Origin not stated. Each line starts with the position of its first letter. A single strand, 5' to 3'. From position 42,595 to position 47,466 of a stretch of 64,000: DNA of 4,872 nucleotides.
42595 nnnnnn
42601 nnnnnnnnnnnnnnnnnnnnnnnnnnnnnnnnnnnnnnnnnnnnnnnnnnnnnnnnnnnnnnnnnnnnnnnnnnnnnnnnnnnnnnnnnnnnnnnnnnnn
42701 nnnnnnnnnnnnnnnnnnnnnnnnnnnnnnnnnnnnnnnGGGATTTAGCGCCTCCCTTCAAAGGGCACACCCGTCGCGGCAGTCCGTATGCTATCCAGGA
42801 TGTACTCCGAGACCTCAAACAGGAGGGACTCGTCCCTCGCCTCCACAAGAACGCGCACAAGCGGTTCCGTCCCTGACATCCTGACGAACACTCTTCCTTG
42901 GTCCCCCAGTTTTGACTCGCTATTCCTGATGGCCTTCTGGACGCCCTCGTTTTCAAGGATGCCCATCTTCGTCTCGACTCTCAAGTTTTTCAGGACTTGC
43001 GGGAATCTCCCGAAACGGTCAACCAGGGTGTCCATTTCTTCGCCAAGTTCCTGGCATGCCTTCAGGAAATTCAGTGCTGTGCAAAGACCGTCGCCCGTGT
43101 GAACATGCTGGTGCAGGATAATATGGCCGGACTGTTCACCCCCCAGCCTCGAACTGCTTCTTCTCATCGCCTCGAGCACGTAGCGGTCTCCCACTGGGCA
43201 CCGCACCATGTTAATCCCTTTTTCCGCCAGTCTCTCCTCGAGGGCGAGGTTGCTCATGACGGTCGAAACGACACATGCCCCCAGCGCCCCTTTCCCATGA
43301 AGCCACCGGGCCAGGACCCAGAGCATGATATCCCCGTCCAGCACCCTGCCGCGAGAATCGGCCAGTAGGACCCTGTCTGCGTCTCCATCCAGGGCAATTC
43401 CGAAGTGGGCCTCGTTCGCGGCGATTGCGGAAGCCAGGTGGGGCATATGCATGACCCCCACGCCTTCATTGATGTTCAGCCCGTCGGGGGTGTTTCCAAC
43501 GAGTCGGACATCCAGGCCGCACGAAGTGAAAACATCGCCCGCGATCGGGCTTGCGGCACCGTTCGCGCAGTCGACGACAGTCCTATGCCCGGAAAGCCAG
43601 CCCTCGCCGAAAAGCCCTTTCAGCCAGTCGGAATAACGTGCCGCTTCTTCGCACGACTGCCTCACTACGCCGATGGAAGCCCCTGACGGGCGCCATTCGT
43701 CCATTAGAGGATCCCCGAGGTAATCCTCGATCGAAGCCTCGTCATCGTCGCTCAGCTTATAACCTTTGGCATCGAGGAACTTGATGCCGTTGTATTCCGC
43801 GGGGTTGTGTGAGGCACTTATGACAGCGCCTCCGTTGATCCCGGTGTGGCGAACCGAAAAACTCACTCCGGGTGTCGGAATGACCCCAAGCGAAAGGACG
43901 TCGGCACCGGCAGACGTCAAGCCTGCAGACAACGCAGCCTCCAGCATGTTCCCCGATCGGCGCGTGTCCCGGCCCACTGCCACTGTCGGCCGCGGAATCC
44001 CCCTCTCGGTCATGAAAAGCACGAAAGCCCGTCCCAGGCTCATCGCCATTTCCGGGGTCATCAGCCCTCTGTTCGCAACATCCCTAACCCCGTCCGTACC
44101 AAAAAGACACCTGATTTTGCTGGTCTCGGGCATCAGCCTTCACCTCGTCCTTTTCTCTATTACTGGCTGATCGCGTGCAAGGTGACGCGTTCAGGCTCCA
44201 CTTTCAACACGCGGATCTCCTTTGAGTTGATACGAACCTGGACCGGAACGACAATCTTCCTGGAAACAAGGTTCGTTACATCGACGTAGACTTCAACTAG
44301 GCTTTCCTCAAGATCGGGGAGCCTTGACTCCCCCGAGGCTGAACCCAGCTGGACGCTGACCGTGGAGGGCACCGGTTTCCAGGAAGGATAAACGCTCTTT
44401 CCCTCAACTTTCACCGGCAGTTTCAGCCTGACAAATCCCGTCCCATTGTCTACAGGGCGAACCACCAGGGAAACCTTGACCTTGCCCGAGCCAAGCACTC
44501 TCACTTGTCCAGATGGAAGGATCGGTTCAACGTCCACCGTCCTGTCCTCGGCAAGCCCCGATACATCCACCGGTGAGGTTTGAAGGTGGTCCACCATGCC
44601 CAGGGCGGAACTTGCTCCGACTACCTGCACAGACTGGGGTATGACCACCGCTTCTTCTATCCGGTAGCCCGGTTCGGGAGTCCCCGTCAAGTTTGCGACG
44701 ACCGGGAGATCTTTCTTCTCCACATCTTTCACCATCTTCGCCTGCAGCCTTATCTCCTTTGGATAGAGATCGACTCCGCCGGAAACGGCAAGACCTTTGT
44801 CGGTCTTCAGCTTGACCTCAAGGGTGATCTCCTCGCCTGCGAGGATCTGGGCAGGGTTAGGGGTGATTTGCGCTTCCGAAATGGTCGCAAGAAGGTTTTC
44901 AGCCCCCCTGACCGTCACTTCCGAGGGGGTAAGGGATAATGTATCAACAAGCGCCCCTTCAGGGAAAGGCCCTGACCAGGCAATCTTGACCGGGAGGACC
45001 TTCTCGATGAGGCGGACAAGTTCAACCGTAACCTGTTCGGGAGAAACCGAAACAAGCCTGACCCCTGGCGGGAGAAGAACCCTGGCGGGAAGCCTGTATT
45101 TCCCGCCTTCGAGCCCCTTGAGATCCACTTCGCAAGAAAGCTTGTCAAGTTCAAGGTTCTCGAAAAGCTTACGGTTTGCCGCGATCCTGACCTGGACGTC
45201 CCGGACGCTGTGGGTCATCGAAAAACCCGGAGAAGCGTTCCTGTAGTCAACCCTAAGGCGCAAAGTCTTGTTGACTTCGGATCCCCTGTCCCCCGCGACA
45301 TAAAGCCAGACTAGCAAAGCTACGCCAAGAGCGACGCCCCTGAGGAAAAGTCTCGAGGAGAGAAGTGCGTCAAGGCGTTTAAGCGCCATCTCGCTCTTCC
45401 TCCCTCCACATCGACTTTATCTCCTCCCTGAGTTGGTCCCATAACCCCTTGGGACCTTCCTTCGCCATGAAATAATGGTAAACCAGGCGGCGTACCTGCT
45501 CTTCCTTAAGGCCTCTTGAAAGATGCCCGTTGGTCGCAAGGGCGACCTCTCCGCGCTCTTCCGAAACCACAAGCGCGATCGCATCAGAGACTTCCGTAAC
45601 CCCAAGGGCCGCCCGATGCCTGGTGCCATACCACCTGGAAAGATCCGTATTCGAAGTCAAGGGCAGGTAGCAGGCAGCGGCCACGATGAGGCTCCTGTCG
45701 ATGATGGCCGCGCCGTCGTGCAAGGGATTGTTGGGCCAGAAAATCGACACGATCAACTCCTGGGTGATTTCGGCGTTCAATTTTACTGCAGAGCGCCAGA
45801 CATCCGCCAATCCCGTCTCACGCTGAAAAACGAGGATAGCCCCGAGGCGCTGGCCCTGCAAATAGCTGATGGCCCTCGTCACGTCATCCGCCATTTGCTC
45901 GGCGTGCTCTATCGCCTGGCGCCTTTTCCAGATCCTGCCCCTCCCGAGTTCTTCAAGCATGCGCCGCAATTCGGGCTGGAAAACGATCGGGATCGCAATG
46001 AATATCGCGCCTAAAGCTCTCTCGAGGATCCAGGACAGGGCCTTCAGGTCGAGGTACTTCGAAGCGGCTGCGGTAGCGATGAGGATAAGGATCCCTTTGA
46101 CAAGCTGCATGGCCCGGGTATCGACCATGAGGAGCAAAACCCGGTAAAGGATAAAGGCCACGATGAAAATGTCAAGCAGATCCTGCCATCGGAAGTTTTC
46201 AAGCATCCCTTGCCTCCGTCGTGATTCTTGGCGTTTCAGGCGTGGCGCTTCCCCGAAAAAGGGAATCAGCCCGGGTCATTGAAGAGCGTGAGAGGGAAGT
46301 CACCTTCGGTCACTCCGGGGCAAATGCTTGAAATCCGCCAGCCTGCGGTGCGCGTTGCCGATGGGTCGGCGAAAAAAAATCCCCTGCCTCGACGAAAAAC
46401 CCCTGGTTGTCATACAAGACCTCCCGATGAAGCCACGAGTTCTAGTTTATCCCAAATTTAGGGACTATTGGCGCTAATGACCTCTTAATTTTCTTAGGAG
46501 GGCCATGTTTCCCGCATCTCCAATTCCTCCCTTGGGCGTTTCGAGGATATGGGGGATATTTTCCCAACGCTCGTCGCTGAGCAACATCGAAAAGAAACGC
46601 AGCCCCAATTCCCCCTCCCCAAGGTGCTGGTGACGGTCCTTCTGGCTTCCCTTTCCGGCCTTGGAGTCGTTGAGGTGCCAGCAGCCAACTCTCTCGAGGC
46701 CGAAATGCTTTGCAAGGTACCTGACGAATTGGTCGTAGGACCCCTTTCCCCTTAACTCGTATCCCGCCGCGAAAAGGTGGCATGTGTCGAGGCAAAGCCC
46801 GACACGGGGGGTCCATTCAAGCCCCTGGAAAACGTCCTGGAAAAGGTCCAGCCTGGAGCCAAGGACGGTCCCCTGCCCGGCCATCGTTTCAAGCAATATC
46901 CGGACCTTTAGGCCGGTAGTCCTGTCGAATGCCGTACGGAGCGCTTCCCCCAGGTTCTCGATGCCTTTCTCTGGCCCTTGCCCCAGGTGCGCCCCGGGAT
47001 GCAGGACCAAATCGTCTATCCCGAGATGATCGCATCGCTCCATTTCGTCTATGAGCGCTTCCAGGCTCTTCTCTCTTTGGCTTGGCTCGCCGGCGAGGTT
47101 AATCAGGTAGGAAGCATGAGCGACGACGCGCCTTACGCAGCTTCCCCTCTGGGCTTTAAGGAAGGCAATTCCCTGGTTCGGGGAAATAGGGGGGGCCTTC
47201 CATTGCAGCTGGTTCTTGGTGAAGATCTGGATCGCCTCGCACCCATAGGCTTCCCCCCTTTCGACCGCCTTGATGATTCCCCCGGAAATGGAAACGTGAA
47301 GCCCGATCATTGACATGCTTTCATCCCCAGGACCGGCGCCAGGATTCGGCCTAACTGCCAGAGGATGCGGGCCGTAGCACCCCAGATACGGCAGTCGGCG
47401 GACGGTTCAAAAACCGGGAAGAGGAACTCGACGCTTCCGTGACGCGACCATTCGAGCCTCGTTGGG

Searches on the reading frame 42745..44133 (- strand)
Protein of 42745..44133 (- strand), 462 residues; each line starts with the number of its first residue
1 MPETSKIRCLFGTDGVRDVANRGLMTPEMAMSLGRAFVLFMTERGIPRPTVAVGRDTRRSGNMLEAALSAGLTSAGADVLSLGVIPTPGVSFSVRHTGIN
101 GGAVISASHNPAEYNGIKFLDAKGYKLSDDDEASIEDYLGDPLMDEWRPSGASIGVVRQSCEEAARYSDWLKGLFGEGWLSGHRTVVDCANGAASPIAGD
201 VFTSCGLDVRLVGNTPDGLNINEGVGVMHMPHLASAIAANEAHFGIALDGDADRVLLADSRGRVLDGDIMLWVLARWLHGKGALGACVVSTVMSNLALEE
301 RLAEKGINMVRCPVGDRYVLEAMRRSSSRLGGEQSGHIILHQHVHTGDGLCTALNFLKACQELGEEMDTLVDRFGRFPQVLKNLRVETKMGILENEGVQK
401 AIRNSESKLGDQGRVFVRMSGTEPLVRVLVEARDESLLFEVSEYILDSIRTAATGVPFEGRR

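Call 63: search_protein_families(library=pfam, proteins=[window:42745-44133:-], max_evalue=0.00001)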
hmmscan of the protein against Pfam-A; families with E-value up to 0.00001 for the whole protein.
window:42745-44133:- (462 aa): 4 families
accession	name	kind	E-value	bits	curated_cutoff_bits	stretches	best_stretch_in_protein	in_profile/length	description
PF02878.22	PGM_PMM_I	-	5.2e-42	143.2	22.5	1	10-138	3-130/138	Phosphoglucomutase/phosphomannomutase, alpha/beta/alpha domain I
PF02880.22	PGM_PMM_III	-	1.5e-29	102.9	20.7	1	266-374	1-112/115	Phosphoglucomutase/phosphomannomutase, alpha/beta/alpha domain III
PF00408.26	PGM_PMM_IV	-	9.2e-16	58.1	23.1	1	381-445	1-65/68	Phosphoglucomutase/phosphomannomutase, C-terminal domain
PF02879.22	PGM_PMM_II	-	3e-10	41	29.3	1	181-262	19-103/103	Phosphoglucomutase/phosphomannomutase, alpha/beta/alpha domain II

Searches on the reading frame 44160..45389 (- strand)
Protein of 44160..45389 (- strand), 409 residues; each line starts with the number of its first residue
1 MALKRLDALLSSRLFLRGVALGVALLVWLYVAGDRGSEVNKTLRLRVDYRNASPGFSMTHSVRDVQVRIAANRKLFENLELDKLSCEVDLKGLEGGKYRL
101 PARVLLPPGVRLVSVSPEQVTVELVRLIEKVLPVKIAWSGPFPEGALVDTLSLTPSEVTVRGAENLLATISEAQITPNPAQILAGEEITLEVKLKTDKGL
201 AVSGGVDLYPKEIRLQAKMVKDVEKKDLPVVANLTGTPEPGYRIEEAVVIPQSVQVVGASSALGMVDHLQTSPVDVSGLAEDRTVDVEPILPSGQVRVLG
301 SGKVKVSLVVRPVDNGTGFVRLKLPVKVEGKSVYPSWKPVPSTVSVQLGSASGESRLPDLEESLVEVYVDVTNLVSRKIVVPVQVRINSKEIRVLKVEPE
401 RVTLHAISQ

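Call 63: search_protein_families(library=pfam, proteins=[window:44160-45389:-], max_evalue=0.00001)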
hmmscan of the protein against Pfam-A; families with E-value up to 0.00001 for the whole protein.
window:44160-45389:- (409 aa): 1 family
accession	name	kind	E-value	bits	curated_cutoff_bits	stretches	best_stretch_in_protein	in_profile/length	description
PF07949.17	YbbR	-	3.3e-26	91.8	22.3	1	229-307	2-80/81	YbbR-like protein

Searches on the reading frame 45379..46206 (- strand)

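Call 69: search_protein_families(library=pfam, proteins=[window:45379-46206:-], max_evalue=0.00001)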
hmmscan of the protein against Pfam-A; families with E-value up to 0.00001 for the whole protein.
window:45379-46206:- (275 aa): 2 families
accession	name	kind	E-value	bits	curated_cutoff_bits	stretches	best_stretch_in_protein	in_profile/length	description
PF02457.21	DAC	-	5.8e-40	136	27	1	111-228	2-118/119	DisA bacterial checkpoint controller nucleotide-binding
PF19293.4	CdaA_N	-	1e-09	38.9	23.8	1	2-79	2-80/81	CdaA N-terminal transmembrane domain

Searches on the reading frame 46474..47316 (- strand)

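Call 69: search_protein_families(library=pfam, proteins=[window:46474-47316:-], max_evalue=0.00001)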
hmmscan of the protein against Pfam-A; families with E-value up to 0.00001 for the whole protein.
window:46474-47316:- (280 aa): 1 family
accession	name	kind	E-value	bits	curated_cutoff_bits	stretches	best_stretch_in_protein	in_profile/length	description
PF01261.30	AP_endonuc_2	-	4.6e-48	164.5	31.1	1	22-264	5-233/249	Xylose isomerase-like TIM barrel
